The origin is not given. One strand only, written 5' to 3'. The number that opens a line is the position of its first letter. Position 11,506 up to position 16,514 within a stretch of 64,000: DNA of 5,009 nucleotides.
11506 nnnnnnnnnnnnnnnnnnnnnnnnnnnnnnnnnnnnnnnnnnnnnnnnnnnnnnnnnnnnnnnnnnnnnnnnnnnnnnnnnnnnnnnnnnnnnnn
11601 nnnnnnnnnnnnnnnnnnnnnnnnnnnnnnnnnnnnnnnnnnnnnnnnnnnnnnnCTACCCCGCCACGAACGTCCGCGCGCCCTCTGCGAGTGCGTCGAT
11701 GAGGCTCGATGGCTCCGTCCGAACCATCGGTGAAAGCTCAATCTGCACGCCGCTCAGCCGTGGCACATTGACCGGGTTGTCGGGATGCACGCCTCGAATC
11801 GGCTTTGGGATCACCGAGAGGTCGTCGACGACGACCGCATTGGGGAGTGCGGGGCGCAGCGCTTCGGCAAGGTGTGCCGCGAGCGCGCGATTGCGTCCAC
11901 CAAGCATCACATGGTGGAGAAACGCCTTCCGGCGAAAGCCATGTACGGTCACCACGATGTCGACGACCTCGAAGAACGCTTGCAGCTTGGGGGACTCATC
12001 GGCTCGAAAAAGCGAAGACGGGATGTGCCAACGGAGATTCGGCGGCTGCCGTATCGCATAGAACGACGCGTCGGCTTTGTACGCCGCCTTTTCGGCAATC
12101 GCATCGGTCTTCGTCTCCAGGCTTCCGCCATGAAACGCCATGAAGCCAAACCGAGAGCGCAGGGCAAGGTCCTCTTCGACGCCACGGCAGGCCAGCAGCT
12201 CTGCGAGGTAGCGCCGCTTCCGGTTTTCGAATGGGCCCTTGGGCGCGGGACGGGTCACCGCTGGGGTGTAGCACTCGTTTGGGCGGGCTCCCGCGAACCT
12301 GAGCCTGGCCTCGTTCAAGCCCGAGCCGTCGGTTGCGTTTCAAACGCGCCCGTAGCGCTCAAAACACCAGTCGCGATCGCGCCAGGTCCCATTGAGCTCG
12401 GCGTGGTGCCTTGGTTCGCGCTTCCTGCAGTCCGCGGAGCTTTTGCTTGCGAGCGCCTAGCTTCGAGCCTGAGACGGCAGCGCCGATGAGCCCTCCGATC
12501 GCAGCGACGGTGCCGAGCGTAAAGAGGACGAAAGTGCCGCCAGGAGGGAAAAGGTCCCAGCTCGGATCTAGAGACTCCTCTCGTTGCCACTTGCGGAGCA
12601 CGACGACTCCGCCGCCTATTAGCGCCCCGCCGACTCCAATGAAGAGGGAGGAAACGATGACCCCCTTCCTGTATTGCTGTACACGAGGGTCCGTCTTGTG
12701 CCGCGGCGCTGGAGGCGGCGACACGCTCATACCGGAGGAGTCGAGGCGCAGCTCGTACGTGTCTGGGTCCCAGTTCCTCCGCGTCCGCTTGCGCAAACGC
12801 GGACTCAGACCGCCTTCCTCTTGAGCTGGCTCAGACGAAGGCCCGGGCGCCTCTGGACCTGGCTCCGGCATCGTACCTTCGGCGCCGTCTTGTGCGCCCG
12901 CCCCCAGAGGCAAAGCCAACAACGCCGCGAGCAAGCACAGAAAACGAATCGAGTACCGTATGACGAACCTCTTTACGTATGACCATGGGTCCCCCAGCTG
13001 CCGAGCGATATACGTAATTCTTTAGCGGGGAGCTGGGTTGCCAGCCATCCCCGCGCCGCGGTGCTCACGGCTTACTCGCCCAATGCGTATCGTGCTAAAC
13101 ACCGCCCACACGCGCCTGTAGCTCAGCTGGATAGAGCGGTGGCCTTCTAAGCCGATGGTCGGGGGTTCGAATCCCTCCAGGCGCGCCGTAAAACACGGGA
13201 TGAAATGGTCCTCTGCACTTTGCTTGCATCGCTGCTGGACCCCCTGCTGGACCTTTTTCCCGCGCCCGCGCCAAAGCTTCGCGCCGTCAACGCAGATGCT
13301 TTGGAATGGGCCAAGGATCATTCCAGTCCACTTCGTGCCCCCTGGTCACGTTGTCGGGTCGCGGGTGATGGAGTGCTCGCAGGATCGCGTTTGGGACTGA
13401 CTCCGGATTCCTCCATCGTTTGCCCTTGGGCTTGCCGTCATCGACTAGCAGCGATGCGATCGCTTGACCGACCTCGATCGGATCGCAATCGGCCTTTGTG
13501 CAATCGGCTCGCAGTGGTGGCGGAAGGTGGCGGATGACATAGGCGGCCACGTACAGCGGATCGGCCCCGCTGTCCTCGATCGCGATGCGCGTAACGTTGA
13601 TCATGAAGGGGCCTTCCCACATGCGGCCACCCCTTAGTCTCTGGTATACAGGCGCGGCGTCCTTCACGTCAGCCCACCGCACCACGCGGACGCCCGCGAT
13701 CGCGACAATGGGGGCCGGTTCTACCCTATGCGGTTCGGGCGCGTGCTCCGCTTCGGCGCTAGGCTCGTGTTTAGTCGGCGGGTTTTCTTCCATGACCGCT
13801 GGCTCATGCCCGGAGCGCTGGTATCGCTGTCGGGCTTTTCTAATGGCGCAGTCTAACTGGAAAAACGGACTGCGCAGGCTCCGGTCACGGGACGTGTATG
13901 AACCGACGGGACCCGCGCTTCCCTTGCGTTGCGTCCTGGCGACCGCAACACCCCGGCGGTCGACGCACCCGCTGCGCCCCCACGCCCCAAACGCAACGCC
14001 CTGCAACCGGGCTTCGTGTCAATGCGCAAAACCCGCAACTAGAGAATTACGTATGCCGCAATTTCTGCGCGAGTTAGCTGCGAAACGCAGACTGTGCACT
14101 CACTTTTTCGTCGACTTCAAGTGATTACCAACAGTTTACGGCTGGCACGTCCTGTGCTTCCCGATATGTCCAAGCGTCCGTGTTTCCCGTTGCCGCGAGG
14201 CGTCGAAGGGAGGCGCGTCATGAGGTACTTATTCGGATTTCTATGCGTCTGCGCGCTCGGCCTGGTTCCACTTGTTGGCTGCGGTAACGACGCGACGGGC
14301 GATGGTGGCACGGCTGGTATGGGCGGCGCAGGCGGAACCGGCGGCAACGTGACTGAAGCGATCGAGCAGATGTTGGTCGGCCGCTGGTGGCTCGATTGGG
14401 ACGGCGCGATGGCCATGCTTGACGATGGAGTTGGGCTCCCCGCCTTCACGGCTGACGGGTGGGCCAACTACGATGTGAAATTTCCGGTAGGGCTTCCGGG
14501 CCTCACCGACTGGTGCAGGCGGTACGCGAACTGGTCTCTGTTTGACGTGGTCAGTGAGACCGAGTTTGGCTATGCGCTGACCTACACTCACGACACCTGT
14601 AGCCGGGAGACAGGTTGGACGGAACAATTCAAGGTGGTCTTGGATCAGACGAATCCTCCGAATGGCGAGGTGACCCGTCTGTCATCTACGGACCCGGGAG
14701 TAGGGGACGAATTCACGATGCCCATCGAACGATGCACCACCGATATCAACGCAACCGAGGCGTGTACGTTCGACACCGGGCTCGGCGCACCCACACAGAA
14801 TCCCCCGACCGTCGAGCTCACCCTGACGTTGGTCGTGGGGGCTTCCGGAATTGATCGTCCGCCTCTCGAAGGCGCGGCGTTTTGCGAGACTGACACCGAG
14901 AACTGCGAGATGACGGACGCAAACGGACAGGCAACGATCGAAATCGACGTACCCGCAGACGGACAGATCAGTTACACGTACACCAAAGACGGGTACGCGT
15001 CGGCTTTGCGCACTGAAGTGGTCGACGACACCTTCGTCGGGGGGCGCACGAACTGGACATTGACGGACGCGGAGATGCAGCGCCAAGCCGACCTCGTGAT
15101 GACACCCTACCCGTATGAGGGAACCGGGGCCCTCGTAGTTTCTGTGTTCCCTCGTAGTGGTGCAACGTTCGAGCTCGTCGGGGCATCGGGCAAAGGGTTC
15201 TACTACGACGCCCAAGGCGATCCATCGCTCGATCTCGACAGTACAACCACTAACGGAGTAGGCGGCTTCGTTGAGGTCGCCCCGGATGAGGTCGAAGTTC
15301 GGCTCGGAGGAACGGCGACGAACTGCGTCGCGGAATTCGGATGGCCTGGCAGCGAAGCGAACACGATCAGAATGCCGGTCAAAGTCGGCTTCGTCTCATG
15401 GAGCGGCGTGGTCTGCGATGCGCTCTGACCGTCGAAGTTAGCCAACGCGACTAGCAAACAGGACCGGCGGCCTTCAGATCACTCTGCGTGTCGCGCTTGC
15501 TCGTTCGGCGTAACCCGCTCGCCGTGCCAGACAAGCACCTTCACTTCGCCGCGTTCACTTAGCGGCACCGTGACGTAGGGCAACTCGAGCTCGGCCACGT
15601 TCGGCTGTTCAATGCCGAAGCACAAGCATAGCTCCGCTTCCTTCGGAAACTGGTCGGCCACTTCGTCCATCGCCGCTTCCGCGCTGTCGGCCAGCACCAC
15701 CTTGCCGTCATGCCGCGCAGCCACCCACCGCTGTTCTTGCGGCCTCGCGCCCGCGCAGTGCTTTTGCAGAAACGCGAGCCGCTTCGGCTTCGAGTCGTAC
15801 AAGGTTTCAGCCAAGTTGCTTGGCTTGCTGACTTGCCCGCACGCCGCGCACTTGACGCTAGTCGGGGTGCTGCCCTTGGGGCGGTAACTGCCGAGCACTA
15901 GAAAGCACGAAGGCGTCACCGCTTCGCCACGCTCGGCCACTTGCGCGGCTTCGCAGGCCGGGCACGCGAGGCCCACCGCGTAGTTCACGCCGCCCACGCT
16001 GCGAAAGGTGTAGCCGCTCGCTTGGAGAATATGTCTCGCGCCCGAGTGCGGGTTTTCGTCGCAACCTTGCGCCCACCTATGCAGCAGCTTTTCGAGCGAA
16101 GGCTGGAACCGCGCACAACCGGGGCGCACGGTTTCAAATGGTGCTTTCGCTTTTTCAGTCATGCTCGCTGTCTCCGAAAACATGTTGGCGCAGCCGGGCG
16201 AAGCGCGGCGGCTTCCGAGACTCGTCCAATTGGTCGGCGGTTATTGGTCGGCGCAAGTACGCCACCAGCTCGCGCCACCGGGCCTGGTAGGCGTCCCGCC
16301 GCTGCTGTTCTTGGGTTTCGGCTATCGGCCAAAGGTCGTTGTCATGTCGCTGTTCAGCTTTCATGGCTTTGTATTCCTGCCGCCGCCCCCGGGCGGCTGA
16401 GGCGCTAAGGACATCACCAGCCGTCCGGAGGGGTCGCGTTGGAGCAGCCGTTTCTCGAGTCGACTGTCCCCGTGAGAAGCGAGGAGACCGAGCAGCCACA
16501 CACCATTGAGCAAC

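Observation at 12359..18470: Modular cassette array of exported proteins: shared 5' module, unrelated mature domains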

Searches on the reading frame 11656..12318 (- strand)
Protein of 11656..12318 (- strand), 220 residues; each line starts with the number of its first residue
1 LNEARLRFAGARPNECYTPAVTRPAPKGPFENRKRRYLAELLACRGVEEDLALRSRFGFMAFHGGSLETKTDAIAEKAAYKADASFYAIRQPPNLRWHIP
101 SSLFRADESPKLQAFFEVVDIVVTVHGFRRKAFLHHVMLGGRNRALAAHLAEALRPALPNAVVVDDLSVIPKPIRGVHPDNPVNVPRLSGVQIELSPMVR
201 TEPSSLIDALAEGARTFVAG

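Call 6: search_protein_families(library=pfam, proteins=[window:11656-12318:-], max_evalue=0.1)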
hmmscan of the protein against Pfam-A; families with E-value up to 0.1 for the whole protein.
window:11656-12318:- (220 aa): 1 family
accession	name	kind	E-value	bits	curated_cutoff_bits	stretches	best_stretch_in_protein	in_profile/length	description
PF05908.16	Gamma_PGA_hydro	-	5.5e-24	85.2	22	1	54-201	25-166/191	Poly-gamma-glutamate hydrolase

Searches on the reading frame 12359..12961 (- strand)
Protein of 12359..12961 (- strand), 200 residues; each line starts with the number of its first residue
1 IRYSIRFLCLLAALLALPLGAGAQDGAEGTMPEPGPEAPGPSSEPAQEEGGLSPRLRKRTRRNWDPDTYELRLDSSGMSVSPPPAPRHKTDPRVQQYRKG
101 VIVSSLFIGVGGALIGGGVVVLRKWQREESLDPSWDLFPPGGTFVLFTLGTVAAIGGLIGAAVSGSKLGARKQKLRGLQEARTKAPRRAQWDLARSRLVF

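Call 6: search_protein_families(library=pfam, proteins=[window:12359-12961:-], max_evalue=0.1)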
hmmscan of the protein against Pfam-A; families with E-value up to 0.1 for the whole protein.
window:12359-12961:- (200 aa): 1 family
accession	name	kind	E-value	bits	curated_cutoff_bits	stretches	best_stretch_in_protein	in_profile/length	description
PF11981.13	DUF3482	-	0.022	14.6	29.2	1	147-183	172-210/293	Domain of unknown function (DUF3482)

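Call 22: search_protein_families(library=ncbifam, proteins=[window:12359-12961:-], max_evalue=0.05)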
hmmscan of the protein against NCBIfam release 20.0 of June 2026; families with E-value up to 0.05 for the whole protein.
window:12359-12961:- (200 aa): 0 families

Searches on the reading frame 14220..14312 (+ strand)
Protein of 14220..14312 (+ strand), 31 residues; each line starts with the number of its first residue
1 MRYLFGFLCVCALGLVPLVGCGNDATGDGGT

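Call 92: search_protein_representatives(protein=window:14220-14312:+)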
Query: 31 residues. Proteins with E-value up to 0.001 (for the whole library): 117; up to 1e-10: 0; up to 1e-30: 0. The best 117 are listed.
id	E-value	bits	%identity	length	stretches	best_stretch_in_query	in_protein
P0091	1.7e-07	45.8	80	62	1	1-31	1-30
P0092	3.1e-07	45.0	83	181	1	1-31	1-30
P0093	4.6e-07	44.5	85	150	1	1-26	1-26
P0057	7.5e-07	43.8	83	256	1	1-31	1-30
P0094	7.9e-07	43.8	81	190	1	1-31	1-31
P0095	8.3e-07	43.7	87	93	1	1-31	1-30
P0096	1.1e-06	43.3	88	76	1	1-24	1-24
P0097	1.3e-06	43.2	62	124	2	1-25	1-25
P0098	1.4e-06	43.0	87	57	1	1-31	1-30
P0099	1.8e-06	42.7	77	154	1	1-31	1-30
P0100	2.3e-06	42.4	79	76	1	1-30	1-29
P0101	2.5e-06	42.3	80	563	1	1-31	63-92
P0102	2.7e-06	42.1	73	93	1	1-31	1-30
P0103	3.1e-06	42.0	82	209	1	2-30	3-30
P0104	3.2e-06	41.9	76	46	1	1-30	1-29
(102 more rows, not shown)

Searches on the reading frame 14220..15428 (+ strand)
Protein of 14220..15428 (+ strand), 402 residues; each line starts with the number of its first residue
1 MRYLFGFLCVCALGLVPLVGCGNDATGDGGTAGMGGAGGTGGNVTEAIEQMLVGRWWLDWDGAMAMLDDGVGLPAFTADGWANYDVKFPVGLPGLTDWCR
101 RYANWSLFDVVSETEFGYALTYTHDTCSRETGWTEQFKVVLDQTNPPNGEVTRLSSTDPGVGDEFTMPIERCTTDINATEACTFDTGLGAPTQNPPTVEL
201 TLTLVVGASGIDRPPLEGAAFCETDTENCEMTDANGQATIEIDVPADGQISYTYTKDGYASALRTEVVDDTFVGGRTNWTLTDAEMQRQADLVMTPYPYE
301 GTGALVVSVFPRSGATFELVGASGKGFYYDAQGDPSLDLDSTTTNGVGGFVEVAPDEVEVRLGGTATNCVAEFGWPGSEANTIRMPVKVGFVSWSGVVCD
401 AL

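Call 6: search_protein_families(library=pfam, proteins=[window:14220-15428:+], max_evalue=0.1)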
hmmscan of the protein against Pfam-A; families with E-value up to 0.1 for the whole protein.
window:14220-15428:+ (402 aa): 0 families

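Call 17: find_related_loci(query=window:14220-15428:+, collection=genome_contigs, flank=6000)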
Query window:14220-15428:+ (402 aa) in genome_contigs; peptide patterns used: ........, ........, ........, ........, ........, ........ (x = any residue, [..] = any of these).
20 stretches matched a pattern; 2 encode a relative of the query (tblastn E <= 1e-3); 2 distinct loci.
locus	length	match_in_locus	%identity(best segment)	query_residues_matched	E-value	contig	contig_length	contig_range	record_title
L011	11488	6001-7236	84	198-401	5e-108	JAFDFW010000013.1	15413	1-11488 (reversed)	MAG: Deltaproteobacteria bacterium isolate Meg22_02_Bin_93 Meg22_02_Bin_93_scaffold_3672, whole genome shotgun sequence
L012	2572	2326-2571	74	43-123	2e-35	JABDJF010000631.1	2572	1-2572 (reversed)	MAG: Myxococcales bacterium isolate SS_bin_16 k127_858212, whole genome shotgun sequence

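Call 22: search_protein_families(library=ncbifam, proteins=[window:14220-15428:+], max_evalue=0.05)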
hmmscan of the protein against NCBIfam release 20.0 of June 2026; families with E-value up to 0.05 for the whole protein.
window:14220-15428:+ (402 aa): 0 families

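Call 86: find_homologous_proteins(query=window:14220-15428:+, max_evalue=0.00001)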
Query window:14220-15428:+ (402 aa): 68 proteins with E <= 0.00001 among 8000 candidates.
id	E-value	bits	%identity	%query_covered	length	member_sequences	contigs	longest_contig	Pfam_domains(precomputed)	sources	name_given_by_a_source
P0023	8.9e-275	929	100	100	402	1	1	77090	-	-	-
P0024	3.2e-229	779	85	98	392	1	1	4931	-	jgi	jgi:hypothetical protein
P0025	1.2e-228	777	84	100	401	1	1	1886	-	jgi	jgi:hypothetical protein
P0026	2.4e-203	694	75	99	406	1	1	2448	-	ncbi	-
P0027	1.4e-180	619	70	100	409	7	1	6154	-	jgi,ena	-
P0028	3.8e-138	479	84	51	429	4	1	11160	-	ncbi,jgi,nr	ncbi:MAG: hypothetical protein JRD92_04495 [Deltaproteobacteria bacterium]|nr:hypothetical protein [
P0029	3.2e-137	476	69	78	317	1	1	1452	-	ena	-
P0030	3.4e-118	413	87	51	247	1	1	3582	-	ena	-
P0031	1.9e-117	411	88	49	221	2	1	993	-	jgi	jgi:hypothetical protein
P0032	2.4e-111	391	72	43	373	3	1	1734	-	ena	-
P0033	2.1e-104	368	80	51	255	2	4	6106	-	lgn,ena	-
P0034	1.7e-101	358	75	51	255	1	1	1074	-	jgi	-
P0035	3.2e-100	354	77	51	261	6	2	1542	-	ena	-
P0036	1.4e-99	352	76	51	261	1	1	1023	-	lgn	-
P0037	1.1e-98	349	74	51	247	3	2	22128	-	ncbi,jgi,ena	-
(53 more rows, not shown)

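Call 94: predict_structure(alignment_id=A2)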
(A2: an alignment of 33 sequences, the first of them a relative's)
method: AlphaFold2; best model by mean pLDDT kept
length: 402 residues; sequences in the alignment: 33
mean_pLDDT: 66.0   pTM: 0.55
mean pLDDT of the five models: 66.0, 64.6, 63.9, 63.4, 63.0
residues with pLDDT >= 90: 149; 70-90: 54; 50-70: 39; < 50: 160
segments of 3 or more residues with pLDDT < 50: 1-134, 171-192
pLDDT, mean of each block of 10 residues (from residue 1): 37 35 33 29 26 24 35 33 33 36 32 31 29 51 55 63 55 44 44 72 82 91 96 96 91 97 93 88 96 96 94 89 94 88 84 97 91 92 97 93 53
secondary structure, 60 per line:
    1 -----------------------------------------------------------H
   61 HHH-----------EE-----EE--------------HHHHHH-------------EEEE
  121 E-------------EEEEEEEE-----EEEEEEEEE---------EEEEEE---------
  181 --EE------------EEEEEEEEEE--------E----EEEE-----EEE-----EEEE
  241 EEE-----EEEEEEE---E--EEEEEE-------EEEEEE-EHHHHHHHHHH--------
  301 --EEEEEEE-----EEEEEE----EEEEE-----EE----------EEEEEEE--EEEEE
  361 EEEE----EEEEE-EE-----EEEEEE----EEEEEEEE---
elements in order: H60-63 H98-103 E117-121 E135-142 E148-156 E166-171 E197-206 E220-223 E229-231 E237-243 E249-255 E262-267 E275-280 H283-292 E303-309 E315-320 E325-329 E347-353 E356-364 E369-373 E382-387 E392-399

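Call 96: search_protein_families(library=pfam, alignment_id=A3, max_evalue=0.0001)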
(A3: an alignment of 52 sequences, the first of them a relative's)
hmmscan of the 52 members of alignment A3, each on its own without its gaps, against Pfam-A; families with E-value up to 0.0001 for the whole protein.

A. member 1, P0057 (256 aa): 0 families

B. families by the number of members that match (of 52 scanned): 12 families
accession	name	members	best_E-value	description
PF13229.12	Beta_helix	8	4.6e-19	Right handed beta helix region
PF00526.23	Dicty_CTDC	7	7.6e-13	Dictyostelium (slime mold) repeat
PF13472.12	Lipase_GDSL_2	1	5.7e-25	GDSL-like Lipase/Acylhydrolase family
PF03583.20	LIP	1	1.7e-16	Secretory lipase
PF00657.28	Lipase_GDSL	1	2.8e-11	GDSL-like Lipase/Acylhydrolase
PF13483.12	Lactamase_B_3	1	4.6e-09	Beta-lactamase superfamily domain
PF07648.20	Kazal_2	1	1.4e-07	Kazal-type serine protease inhibitor domain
PF00050.26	Kazal_1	1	1.8e-07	Kazal-type serine protease inhibitor domain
PF12706.13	Lactamase_B_2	1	3.1e-07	Beta-lactamase superfamily domain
PF13205.12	Big_5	1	3.6e-06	Bacterial Ig-like domain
PF01436.27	NHL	1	3.3e-05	NHL repeat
PF13948.11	DUF4215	1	7.8e-05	Domain of unknown function (DUF4215)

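Call 97: fold_search(model_id=the predicted structure, library=pdb)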
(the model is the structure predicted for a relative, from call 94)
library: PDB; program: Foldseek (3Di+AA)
matches with E <= 10: 544; with E <= 0.001: 13
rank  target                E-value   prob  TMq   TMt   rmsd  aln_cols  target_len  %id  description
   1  6fwv_B                2.6e-06  1.00  0.18  0.14  22.7       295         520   14  The Bacillus anthracis TIE protein (released 2018-08-08)
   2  10ps                  2.9e-06  1.00  0.16  0.12  25.8       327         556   11  Crystal structure of SdrD A2-A3-B1-B2 domains from Staphylococcus aureus JH1 (released 2026-02-11)
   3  6fwv_A                4.5e-06  1.00  0.17  0.14  22.8       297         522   14  The Bacillus anthracis TIE protein (released 2018-08-08)
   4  4oq1                  5.6e-06  1.00  0.15  0.18  19.9       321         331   13  Structure of the Streptococcal ancillary pilin (released 2014-04-23)
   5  5hdl_A                1.1e-05  1.00  0.16  0.22  19.4       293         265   12  Crystal structure of shaft pilin spaA from Lactobacillus rhamnosus GG - E269A mutant (released 2016-07-20)
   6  5hts_B                1.3e-05  1.00  0.15  0.22  19.5       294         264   12  Crystal structure of shaft pilin spaA from Lactobacillus rhamnosus GG - D295N mutant (released 2016-07-20)
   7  5hbb_C                1.5e-05  1.00  0.16  0.24  20.1       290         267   12  Crystal structure of shaft pilin spaA from Lactobacillus rhamnosus GG - E139A mutant (released 2016-07-20)
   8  5f44_A                3.1e-05  1.00  0.15  0.21  19.4       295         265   12  Crystal structure of shaft pilin spaA from Lactobacillus rhamnosus GG (released 2016-07-20)
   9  3irz                  7.7e-05  1.00  0.17  0.17  20.3       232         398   14  Crystal structure of functional region of UafA from Staphylococcus saprophyticus in P212121 form (released 2010-09-08)
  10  5hts_F                2.5e-04  0.97  0.15  0.23  18.9       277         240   10  Crystal structure of shaft pilin spaA from Lactobacillus rhamnosus GG - D295N mutant (released 2016-07-20)
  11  8fia_A                3.4e-04  1.00  0.19  0.05  19.3       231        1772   11  The structure of fly Teneurin self assembly (released 2023-05-03)
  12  9hfj                  3.8e-04  1.00  0.18  0.82   2.3        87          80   16  Crystal structure of the NTE domain of SusCdex (BT3090) dextran transporter (released 2025-11-26)
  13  3is1                  8.1e-04  0.92  0.16  0.16  21.7       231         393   14  Crystal structure of functional region of UafA from Staphylococcus saprophyticus in C2 form at 2.45 angstrom resolution (released 2010-09-08)
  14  2b59_B                1.2e-03  1.00  0.18  0.42   5.3       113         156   18  The type II cohesin dockerin complex (released 2005-10-11)
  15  7bam_A                1.2e-03  0.99  0.20  0.05  18.9       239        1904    9  human Teneurin4 WT C2 (released 2021-12-01)
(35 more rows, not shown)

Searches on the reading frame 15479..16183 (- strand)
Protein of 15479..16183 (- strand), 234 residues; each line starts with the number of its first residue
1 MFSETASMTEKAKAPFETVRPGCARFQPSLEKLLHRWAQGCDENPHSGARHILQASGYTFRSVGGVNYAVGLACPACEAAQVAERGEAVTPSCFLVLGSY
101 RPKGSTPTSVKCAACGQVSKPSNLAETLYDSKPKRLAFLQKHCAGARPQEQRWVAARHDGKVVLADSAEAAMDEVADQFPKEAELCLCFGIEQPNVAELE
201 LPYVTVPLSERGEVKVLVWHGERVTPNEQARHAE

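Call 6: search_protein_families(library=pfam, proteins=[window:15479-16183:-], max_evalue=0.1)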
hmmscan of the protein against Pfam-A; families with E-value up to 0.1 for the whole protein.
window:15479-16183:- (234 aa): 1 family
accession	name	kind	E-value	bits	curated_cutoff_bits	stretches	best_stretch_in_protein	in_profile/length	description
PF14354.12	Lar_restr_allev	-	0.1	13.3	28.6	0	73-119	5-34/58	Restriction alleviation protein Lar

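Call 21: search_protein_families(library=phrogs, proteins=[window:15479-16183:-], max_evalue=0.05)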
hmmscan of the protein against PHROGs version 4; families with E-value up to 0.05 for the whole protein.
window:15479-16183:- (234 aa): 1 family
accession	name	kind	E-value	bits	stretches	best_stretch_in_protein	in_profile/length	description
phrog_29058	-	unknown function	0.029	15.6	0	111-130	45-64/72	-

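Call 22: search_protein_families(library=ncbifam, proteins=[window:15479-16183:-], max_evalue=0.05)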
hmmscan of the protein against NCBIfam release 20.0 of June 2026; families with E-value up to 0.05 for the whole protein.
window:15479-16183:- (234 aa): 1 family
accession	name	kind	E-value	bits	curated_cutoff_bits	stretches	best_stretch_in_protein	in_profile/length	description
NF041591.1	CxxC_VVA0879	subfamily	0.03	14.3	37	0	109-146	21-57/101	VVA0879 family protein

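Call 60: find_homologous_proteins(query=window:15479-16183:-)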
Query window:15479-16183:- (234 aa): 22 proteins with E <= 0.001 among 380 candidates.
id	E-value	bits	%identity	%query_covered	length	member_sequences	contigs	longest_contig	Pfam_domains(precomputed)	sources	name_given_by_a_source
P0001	9.0e-151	518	100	97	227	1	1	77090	-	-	-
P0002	5.7e-117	407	81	97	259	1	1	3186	-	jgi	jgi:hypothetical protein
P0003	4.8e-111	388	76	95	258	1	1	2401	-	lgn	-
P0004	1.1e-109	383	77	97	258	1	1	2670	-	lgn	-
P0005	1.6e-94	334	70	97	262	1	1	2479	-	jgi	jgi:hypothetical protein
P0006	1.2e-93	331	67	97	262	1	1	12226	-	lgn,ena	-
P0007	3.4e-93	329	67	97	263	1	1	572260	-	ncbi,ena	-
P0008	7.4e-89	315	66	96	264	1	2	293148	-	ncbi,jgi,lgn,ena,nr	ncbi:MAG: hypothetical protein OEM15_11935 [Myxococcales bacterium]|nr:hypothetical protein [Myxococ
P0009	6.0e-88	312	66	94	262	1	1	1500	-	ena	-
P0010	1.1e-87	311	61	97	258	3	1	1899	-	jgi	jgi:hypothetical protein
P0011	2.8e-84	300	100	57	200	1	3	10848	-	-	-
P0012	5.3e-80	286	81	68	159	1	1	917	-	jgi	-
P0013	7.5e-79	283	73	77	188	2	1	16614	-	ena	-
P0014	1.0e-77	279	59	97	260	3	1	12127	-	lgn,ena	-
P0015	1.1e-74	269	58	97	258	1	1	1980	-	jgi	jgi:hypothetical protein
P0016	3.3e-74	267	56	96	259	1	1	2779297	-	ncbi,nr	ncbi:MAG: hypothetical protein JSV06_07810 [Myxococcales bacterium]|nr:MAG: hypothetical protein JSV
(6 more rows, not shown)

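Call 61: find_encoding_contigs(protein=P0007, flank=8000, max_places=2)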
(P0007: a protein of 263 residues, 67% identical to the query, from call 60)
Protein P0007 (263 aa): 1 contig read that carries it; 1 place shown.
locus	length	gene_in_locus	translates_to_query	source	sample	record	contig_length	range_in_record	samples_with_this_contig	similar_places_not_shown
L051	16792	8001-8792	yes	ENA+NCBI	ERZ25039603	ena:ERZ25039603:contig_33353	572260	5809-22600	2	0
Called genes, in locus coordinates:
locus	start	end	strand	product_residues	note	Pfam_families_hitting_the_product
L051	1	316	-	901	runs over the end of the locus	PF00873:ACR_tran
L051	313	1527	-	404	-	PF25973:BSH_CzcB (weak), PF25967:RND-MFP_C (weak)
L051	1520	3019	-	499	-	PF02321:OEP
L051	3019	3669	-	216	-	PF00440:TetR_N, PF13305:TetR_C_33 (weak)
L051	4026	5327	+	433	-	PF00589:Phage_integrase (weak)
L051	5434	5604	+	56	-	PF12728:HTH_17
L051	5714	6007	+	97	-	-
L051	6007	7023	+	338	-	-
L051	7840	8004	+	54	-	-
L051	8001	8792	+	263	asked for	-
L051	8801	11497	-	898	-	-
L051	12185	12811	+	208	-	-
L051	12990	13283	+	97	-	-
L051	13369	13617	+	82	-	-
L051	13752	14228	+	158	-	-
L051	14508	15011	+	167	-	-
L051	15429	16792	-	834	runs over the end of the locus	PF02190:LON_substr_bdg, PF00004:AAA, PF07728:AAA_5, PF22667:Lon_lid, PF05362:Lon_C, PF13541:ChlI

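Call 62: find_encoding_contigs(protein=P0016, flank=8000, max_places=2)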
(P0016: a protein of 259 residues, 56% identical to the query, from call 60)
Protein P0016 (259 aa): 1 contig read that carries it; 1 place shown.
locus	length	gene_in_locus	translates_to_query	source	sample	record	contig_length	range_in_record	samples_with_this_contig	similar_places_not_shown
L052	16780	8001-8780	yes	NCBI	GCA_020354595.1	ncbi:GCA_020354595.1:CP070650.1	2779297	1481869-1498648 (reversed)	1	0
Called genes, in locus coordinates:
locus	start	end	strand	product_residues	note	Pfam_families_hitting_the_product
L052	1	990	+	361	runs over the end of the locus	PF04055:Radical_SAM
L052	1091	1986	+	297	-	PF07992:Pyr_redox_2, PF13738:Pyr_redox_3 (weak), PF00070:Pyr_redox, PF02852:Pyr_redox_dim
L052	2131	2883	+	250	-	PF01507:PAPS_reduct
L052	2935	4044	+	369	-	PF00149:Metallophos (faint)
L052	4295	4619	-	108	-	PF01142:TruD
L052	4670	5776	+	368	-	PF00144:Beta-lactamase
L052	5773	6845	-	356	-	PF13245:AAA_19, PF13604:AAA_30, PF18335:SH3_13, PF01443:Viral_helicase1 (weak), PF13538:UvrD_C_2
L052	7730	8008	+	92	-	-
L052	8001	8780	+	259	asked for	-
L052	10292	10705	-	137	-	PF17273:DUF5338 (weak)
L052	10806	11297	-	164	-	PF00892:EamA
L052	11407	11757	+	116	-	PF21716:dnstrm_HI1420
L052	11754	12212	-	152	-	-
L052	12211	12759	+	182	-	PF02870:Methyltransf_1N (weak), PF01035:DNA_binding_1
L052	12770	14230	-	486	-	PF12710:HAD (weak), PF01040:UbiA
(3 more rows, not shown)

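Call 83: search_protein_families(library=pfam, proteins=[L051:6007-7023:+, L051:5714-6007:+], max_evalue=0.05)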
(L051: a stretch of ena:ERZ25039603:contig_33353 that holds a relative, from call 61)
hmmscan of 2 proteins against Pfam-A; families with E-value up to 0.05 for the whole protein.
L051:6007-7023:+ (338 aa): 0 families

L051:5714-6007:+ (97 aa): 0 families

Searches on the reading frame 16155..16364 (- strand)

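Call 6: search_protein_families(library=pfam, proteins=[window:16155-16364:-], max_evalue=0.1)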
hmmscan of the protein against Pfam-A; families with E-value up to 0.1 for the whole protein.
window:16155-16364:- (69 aa): 0 families

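Call 21: search_protein_families(library=phrogs, proteins=[window:16155-16364:-], max_evalue=0.05)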
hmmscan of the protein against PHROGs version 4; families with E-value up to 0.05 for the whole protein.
window:16155-16364:- (69 aa): 0 families

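Call 22: search_protein_families(library=ncbifam, proteins=[window:16155-16364:-], max_evalue=0.05)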
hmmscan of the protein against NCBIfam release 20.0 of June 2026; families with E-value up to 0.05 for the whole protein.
window:16155-16364:- (69 aa): 1 family
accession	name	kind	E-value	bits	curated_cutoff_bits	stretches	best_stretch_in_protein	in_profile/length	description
NF002333.0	PRK01294.1-1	equivalog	0.034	13.7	450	1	18-64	281-326/345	lipase secretion chaperone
